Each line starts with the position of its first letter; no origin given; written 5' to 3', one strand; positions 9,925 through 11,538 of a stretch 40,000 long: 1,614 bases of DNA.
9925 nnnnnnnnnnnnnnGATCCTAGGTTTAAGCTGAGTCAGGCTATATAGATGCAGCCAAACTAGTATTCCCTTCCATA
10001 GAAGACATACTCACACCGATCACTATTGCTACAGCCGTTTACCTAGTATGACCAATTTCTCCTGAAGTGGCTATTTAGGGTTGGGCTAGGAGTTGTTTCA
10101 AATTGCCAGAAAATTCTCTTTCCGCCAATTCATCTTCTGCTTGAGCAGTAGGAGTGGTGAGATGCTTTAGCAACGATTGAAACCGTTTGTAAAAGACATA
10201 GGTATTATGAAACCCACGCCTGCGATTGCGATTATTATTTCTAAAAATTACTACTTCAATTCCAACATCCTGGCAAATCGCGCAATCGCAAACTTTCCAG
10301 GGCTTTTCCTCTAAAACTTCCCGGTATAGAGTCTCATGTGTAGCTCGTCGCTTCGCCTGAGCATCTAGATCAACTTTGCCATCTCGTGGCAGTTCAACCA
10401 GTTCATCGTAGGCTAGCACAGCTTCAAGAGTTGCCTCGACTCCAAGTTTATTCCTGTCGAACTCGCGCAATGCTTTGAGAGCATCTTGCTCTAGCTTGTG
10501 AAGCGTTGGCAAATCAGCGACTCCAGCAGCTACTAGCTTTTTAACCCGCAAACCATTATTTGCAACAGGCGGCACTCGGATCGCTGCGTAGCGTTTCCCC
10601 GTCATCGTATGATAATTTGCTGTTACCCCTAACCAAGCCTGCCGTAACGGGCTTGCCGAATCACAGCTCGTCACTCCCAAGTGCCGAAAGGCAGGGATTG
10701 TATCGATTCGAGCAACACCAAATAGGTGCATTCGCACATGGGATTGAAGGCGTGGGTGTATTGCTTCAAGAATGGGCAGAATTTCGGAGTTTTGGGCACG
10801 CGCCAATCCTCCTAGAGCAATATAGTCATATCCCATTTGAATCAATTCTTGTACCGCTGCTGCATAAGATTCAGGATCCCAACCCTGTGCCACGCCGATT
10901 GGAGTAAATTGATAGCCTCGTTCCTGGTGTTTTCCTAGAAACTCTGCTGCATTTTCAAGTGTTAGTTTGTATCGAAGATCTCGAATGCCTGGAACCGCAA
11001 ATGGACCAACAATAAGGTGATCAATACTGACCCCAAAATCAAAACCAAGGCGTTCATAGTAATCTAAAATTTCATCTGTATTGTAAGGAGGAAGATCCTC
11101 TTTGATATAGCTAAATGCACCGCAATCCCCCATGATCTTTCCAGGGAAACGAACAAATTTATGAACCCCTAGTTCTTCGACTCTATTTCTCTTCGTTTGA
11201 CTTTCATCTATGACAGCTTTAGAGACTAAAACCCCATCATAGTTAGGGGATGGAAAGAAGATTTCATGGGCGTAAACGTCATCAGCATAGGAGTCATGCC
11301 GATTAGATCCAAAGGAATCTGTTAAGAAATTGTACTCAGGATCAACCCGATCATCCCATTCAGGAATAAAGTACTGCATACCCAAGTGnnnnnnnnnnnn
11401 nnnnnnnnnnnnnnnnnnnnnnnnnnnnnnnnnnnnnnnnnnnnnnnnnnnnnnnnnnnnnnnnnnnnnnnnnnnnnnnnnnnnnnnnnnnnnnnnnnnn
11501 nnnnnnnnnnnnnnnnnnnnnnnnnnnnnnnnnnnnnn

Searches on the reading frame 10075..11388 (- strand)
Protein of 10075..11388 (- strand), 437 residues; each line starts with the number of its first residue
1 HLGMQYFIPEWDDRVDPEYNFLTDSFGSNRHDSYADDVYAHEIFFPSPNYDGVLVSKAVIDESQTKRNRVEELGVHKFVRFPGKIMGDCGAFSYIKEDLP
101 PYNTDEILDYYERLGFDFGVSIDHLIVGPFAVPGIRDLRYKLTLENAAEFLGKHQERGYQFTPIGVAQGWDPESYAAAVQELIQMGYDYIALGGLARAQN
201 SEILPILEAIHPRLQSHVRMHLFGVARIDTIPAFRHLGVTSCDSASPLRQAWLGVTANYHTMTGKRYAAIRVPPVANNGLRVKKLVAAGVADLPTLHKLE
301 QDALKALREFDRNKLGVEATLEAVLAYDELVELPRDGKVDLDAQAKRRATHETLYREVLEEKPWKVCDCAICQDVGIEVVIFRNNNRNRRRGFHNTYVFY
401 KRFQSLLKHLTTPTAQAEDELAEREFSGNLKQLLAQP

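Call 37: search_dna_similar(query=window:10075-11388:-, collection=plasmids, mode=protein, max_rows=40, rows=spread)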
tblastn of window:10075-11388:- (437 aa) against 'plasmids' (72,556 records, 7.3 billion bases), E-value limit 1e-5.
Records with a match: 28; places in all: 30; records where one place covers at least 80% of the query: 22.
Best place of each record, by identity: 60-80% 4; <60% 24.
By first word of the organism name: Allocoleopsis 1; Nostoc 1; Picosynechococcus 1; Scytonema 1; Paenibacillus 1; Enterobacter 1; Agrobacterium 1; Sinorhizobium 1; Rhizobium 1; Azospirillum 1; and 18 more.
By predicted mobility (MOB-suite, as given by PLSDB): non-mobilizable 19; conjugative 6; mobilizable 3.
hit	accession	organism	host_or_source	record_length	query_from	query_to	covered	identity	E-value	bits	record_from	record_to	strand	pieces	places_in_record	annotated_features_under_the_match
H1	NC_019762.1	Allocoleopsis franciscana PCC 7113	-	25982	1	411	94%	64.5%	6e-176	552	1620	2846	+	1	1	dpdA: tRNA-guanine transglycosylase DpdA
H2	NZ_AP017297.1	Nostoc sp. NIES-3756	-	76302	1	407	93%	63.6%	3e-171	539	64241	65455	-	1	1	dpdA: tRNA-guanine transglycosylase DpdA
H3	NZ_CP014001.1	Picosynechococcus sp. PCC 73109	cell culture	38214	2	411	94%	62.2%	2e-163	516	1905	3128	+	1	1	dpdA: tRNA-guanine transglycosylase DpdA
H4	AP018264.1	Scytonema sp. NIES-4073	-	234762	1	409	94%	61.7%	2e-164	520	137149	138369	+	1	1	tgt: queuine tRNA-ribosyltransferase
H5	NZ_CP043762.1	Paenibacillus sp. 37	whole organism,rhizosphere of Abies ...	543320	4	418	95%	48.3%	2e-118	387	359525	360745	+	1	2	dpdA: tRNA-guanine transglycosylase DpdA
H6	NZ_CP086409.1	Enterobacter cloacae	water,water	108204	4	407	92%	42.1%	1e-86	295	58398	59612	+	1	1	dpdA: tRNA-guanine transglycosylase DpdA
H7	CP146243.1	Agrobacterium vitis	Vitis vinifera,cell culture,Grape gall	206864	2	412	94%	38.4%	9e-72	253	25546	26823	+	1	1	dpdA: tRNA-guanine transglycosylase DpdA | dbpB: DGQHR domain-containing protein DpdB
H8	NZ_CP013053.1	Sinorhizobium americanum CCGM7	Phaseolus vulgaris,root nodules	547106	4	410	93%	38.5%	2e-72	254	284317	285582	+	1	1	dpdA: tRNA-guanine transglycosylase DpdA | dbpB: DGQHR domain-containing protein DpdB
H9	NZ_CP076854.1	Rhizobium sp. WYJ-E13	Curcuma wenyujin Y.H. Chen et C. ...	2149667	4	410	93%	37.8%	3e-70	248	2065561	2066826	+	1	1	none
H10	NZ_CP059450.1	Azospirillum brasilense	Prokaryotes,soil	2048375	3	399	91%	38.7%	2e-74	260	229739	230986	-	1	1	none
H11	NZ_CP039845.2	Acetobacter pasteurianus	whole organism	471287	4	427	97%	36.0%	3e-72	254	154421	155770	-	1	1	dpdA: tRNA-guanine transglycosylase DpdA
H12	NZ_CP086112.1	Skermanella rosea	single cell,hydrocarbon-contaminated ...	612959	3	418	95%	36.6%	9e-72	253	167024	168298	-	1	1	dpdA: tRNA-guanine transglycosylase DpdA | dbpB: DGQHR domain-containing protein DpdB (x2)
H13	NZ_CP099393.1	Natronococcus sp. CG52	cell culture,salt lake sediment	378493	2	417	89%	38.9%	4e-23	257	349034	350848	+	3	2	queuine tRNA-ribosyltransferase tRNA-guanine transglycosylase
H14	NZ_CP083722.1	Bradyrhizobium sp. 41S5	Glycine max cv. AC Glengarry,Cell ...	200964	4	420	95%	35.8%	2e-66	237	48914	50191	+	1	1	dpdA: tRNA-guanine transglycosylase DpdA | dbpB: DGQHR domain-containing protein DpdB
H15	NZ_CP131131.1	Shinella zoogloeoides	isolate,Activated charcoal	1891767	2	399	91%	36.6%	7e-66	236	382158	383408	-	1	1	none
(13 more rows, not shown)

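Call 40: get_annotated_region(hit=H6, flank=8000)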
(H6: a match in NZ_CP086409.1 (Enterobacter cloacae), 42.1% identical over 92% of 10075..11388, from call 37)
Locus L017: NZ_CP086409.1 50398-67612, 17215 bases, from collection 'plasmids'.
description: Enterobacter cloacae strain POL9 plasmid pPOL9A, complete sequence
organism: Enterobacter cloacae (NCBI taxid 550)
taxonomy: Bacteria; Pseudomonadota; Gammaproteobacteria; Enterobacterales; Enterobacteriaceae; Enterobacter; Enterobacter cloacae
host: -; source: water,water; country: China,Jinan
typing (MOB-suite, as given by PLSDB): non-mobilizable; replicon IncY
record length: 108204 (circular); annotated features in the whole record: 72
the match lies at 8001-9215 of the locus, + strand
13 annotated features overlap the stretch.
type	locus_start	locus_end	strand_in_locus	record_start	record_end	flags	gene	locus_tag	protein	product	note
CDS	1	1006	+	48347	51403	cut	-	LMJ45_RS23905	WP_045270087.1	efflux RND transporter permease subunit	-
CDS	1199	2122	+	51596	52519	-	-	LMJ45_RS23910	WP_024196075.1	acyltransferase family protein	-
CDS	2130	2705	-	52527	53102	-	pagP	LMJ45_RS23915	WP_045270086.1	lipid IV(A) palmitoyltransferase PagP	-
CDS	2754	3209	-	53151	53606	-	merR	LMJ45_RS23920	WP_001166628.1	Hg(II)-responsive transcriptional regulator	-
CDS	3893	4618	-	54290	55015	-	-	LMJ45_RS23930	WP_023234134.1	carbonic anhydrase family protein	-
CDS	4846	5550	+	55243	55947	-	-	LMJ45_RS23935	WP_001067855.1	IS6-like element IS26 family transposase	GO:0006313 - DNA transposition [Evidence IEA]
CDS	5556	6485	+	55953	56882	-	-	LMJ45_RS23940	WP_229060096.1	IS5 family transposase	-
CDS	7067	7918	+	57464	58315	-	-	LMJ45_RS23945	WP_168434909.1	hypothetical protein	-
CDS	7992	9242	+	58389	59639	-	dpdA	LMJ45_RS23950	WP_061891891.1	tRNA-guanine transglycosylase DpdA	GO:0006400 - tRNA modification [Evidence IEA]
CDS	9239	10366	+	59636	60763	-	dbpB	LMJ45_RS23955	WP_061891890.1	DGQHR domain-containing protein DpdB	-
CDS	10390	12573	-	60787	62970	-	dpdD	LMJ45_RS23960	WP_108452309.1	protein DpdD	-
CDS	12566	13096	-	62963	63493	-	dpdK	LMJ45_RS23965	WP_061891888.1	phospholipase D-like domain-containing protein DpdK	-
CDS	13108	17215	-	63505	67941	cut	dpdJ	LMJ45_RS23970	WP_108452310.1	protein DpdJ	-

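Call 42: search_protein_families(library=padloc, proteins=[L017:7067-7918:+], max_evalue=0.001)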
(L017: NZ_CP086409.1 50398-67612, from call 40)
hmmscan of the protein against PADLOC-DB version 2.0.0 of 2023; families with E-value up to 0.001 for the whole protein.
L017:7067-7918:+ (283 aa): 11 families
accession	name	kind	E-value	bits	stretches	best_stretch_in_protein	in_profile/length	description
PDLC02818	DpdC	-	6.2e-142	470.5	1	2-282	37-318/319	DpdC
PDLC02821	DpdC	-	1.4e-109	361.4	1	114-283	1-170/170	DpdC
PDLC02820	DpdC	-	3.5e-83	275.6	1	2-124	37-159/165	DpdC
PDLC02819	DpdC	-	2.6e-65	215.1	1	183-283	1-101/101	DpdC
PDLC02817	DpdC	-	1.4e-32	111.2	1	4-279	37-294/299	DpdC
PDLC02822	DpdC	-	8.2e-29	97.9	1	183-228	1-46/58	DpdC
PDLC02813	DpdC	-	7e-19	66.3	1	15-273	45-298/310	DpdC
PDLC02815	DpdC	-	1.1e-16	59.2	1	3-139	39-164/312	DpdC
PDLC02816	DpdC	-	4.9e-15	53.7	1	2-159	37-182/313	DpdC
PDLC02823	DpdC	-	4.6e-09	34.4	1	64-282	6-219/223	DpdC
PDLC02814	DpdC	-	2.8e-05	22.2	1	221-273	93-143/151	DpdC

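Call 59: search_protein_families(library=pfam, proteins=[L017:6953-7918:+], max_evalue=0.001)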
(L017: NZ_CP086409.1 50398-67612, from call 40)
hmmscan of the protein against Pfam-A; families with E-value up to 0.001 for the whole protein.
L017:6953-7918:+ (321 aa): 1 family
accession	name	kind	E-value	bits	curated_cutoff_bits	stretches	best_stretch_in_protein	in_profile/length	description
PF21818.3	DUF6884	-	8.1e-05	23.2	30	1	57-106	14-63/135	Family of unknown function (DUF6884)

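Call 66: find_homologous_proteins(query=L017:6953-7918:+, max_evalue=0.001)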
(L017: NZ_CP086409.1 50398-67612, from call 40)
Query L017:6953-7918:+ (321 aa): 85 proteins with E <= 0.001 among 1400 candidates.
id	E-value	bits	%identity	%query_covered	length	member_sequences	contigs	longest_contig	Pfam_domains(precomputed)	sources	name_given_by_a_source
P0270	1.7e-207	706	98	99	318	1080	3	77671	-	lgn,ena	-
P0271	5.0e-196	668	92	99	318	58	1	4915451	-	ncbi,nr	ncbi:hypothetical protein P2W74_20205 [Citrobacter enshiensis]|nr:hypothetical protein P2W74_20205 [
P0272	2.7e-192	656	89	99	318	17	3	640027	-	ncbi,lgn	-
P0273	1.9e-191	653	90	99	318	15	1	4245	-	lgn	-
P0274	1.6e-187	640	88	99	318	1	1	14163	-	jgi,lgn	-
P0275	1.7e-187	640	88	99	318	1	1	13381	-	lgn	-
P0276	7.8e-187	638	88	99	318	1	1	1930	-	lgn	-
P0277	1.0e-186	637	88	99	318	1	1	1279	-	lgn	-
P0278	5.6e-186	635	87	99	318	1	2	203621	-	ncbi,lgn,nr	ncbi:hypothetical protein OCJ35_01415 [Pluralibacter gergoviae]|nr:hypothetical protein [Pluralibact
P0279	7.8e-186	635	87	99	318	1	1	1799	-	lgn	-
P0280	5.5e-185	632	86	100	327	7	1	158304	-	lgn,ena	-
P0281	8.4e-184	628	87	99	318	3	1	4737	-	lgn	-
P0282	3.1e-182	623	85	99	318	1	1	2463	-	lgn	-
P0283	1.2e-176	604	89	93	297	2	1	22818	-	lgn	-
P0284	4.1e-176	603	82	99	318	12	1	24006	-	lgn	-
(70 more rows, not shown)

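Call 109: search_solved_structures(query=window:10075-11388:-, max_evalue=0.001)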
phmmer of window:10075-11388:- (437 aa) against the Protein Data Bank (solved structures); distinct sequences matched with E-value up to 0.001: 2.
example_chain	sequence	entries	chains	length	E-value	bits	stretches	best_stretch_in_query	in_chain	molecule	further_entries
7ui4_A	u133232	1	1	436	8e-93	314.6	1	4-407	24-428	DNA-guanine transglycosylase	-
1iq8_A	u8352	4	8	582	2.2e-06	29.8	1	51-246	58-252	ARCHAEOSINE TRNA-GUANINE TRANSGLYCOSYLASE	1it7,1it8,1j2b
